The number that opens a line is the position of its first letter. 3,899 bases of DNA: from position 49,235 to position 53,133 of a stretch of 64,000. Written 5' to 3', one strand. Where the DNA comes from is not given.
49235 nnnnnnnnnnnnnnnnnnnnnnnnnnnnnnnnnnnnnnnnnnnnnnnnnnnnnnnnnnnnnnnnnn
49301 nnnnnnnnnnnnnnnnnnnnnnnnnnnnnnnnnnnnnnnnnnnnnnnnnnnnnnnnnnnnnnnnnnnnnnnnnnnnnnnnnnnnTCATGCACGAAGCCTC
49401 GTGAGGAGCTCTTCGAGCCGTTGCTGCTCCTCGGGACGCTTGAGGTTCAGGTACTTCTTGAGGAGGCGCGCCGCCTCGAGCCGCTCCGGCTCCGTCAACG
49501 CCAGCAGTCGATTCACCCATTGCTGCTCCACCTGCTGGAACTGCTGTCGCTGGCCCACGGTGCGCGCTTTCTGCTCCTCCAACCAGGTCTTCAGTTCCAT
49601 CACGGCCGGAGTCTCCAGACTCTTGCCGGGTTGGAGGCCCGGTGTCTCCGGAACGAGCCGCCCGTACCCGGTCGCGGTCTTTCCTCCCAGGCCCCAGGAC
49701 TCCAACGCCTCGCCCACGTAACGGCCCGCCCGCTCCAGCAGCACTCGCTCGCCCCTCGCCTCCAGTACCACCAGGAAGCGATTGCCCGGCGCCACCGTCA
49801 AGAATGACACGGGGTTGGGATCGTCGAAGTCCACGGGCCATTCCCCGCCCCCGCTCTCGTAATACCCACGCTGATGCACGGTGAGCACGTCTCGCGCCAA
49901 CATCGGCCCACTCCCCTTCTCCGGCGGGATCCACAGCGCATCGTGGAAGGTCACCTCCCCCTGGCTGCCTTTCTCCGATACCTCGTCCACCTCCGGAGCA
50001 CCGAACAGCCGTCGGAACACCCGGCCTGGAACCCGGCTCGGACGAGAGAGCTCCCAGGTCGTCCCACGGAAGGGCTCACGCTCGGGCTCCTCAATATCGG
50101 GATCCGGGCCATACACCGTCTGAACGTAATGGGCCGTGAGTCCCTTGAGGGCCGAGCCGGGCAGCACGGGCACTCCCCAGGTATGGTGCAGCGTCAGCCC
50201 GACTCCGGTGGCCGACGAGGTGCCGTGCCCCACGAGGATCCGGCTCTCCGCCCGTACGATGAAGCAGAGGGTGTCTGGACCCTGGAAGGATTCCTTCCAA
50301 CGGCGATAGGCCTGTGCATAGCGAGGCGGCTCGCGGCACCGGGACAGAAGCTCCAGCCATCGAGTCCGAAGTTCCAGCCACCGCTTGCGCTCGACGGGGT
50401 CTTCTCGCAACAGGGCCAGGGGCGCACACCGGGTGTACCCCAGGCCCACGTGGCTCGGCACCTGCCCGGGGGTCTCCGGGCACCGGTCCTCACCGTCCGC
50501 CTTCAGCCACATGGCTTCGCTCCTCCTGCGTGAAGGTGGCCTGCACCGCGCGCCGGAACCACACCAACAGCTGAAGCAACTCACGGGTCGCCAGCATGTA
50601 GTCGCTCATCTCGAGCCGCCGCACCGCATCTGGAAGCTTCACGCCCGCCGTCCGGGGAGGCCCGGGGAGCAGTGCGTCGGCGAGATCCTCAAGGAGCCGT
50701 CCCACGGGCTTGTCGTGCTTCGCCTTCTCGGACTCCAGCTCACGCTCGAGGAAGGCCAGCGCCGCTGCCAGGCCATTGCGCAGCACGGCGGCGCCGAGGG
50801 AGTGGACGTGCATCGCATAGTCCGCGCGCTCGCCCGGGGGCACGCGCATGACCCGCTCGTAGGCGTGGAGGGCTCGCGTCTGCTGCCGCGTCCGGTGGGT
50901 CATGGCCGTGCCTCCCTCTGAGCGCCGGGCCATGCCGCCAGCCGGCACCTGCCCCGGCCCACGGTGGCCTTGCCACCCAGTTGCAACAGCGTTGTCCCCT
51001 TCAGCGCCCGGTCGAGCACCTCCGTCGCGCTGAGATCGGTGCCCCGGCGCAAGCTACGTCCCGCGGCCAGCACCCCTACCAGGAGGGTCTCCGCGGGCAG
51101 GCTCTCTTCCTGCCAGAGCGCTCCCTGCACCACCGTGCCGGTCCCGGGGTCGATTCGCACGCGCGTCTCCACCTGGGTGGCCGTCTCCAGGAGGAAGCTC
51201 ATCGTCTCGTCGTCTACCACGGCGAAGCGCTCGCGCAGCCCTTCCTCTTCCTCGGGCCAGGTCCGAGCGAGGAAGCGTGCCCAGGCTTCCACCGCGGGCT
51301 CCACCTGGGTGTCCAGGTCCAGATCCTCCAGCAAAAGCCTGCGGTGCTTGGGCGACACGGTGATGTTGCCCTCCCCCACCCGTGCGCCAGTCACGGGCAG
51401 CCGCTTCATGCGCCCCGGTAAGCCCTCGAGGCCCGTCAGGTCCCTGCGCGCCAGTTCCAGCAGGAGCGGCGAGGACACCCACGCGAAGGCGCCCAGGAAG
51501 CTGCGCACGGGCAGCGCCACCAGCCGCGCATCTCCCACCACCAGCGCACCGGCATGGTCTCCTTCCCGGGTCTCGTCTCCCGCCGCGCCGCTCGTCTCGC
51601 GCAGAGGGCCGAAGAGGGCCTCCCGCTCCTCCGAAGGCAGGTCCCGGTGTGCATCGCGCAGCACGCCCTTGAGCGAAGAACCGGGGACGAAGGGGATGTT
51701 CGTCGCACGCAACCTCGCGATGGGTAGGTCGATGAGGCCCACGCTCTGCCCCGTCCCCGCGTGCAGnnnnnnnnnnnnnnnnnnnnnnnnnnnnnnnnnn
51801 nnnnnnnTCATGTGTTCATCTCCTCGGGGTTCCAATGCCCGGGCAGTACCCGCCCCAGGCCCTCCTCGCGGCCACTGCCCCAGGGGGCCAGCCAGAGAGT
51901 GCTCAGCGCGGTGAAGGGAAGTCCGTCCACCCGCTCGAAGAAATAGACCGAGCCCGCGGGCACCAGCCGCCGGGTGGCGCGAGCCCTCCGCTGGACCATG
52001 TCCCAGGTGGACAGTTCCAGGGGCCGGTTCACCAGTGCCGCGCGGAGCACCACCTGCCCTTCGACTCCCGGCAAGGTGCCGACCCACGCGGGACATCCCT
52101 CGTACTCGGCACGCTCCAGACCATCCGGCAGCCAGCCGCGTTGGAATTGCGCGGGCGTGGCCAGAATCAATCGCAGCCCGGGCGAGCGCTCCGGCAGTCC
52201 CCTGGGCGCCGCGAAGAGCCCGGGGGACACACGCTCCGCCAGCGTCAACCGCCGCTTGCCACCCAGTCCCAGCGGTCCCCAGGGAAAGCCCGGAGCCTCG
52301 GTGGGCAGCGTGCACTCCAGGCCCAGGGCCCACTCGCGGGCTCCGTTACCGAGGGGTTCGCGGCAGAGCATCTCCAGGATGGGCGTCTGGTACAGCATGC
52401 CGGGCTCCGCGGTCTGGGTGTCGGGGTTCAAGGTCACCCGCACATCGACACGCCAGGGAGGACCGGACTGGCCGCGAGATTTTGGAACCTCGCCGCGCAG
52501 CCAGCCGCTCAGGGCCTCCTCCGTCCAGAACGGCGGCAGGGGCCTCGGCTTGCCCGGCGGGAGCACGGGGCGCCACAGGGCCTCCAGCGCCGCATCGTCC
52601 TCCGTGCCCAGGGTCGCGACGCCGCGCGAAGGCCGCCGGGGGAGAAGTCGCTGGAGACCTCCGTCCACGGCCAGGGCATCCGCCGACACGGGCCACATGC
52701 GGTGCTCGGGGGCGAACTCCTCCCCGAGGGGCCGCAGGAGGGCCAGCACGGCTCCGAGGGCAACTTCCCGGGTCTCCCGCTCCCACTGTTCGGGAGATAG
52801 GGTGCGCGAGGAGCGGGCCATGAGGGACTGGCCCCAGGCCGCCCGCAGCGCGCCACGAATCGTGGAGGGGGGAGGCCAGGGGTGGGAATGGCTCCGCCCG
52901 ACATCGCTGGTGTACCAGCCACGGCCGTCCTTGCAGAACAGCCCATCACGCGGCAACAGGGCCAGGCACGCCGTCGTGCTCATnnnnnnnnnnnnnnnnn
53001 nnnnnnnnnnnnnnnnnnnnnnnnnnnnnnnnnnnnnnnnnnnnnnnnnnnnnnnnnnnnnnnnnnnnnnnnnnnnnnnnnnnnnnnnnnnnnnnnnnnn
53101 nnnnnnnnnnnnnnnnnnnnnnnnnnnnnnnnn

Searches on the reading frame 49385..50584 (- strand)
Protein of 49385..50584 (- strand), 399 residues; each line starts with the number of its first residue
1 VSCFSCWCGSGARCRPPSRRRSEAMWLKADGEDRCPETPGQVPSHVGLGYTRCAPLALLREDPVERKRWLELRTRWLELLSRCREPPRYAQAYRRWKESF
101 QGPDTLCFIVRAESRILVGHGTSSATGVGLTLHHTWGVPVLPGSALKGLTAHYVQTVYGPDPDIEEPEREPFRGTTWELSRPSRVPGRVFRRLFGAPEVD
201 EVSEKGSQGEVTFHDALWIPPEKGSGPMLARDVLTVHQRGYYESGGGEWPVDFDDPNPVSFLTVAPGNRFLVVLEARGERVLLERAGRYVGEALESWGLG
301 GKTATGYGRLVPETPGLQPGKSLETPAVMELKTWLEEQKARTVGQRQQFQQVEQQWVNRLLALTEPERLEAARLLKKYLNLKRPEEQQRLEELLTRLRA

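Call 30: search_protein_families(library=pfam, proteins=[window:49385-50584:-], max_evalue=0.001)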
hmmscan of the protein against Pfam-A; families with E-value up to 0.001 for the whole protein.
window:49385-50584:- (399 aa): 1 family
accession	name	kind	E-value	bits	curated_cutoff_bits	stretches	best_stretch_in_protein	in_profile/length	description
PF03787.20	RAMPs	-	4e-12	47.5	22.1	1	111-310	3-188/189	RAMP superfamily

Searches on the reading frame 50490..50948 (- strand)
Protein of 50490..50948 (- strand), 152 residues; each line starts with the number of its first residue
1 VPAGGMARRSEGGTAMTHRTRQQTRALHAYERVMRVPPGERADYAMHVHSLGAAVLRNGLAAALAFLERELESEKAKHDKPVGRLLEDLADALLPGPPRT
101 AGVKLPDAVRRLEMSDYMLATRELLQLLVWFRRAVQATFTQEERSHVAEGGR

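Call 30: search_protein_families(library=pfam, proteins=[window:50490-50948:-], max_evalue=0.001)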
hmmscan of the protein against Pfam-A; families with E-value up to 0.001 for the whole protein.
window:50490-50948:- (152 aa): 1 family
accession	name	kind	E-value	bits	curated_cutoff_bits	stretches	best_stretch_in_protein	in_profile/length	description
PF09701.15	Cas_Cmr5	-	2.3e-21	76.7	21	1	21-137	1-118/119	CRISPR-associated protein (Cas_Cmr5)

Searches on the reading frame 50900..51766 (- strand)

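Call 30: search_protein_families(library=pfam, proteins=[window:50900-51766:-], max_evalue=0.001)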
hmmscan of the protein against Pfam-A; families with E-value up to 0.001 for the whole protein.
window:50900-51766:- (288 aa): 1 family
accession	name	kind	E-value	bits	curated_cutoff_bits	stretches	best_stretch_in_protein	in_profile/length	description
PF03787.20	RAMPs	-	8.5e-22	79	22.1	1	1-275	8-189/189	RAMP superfamily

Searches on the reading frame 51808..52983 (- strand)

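Call 30: search_protein_families(library=pfam, proteins=[window:51808-52983:-], max_evalue=0.001)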
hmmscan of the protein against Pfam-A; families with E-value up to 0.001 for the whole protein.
window:51808-52983:- (391 aa): 1 family
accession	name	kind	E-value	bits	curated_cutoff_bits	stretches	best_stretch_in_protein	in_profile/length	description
PF09700.15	Cas_Cmr3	-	2.3e-38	133.1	21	1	9-384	3-367/367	CRISPR-associated protein (Cas_Cmr3)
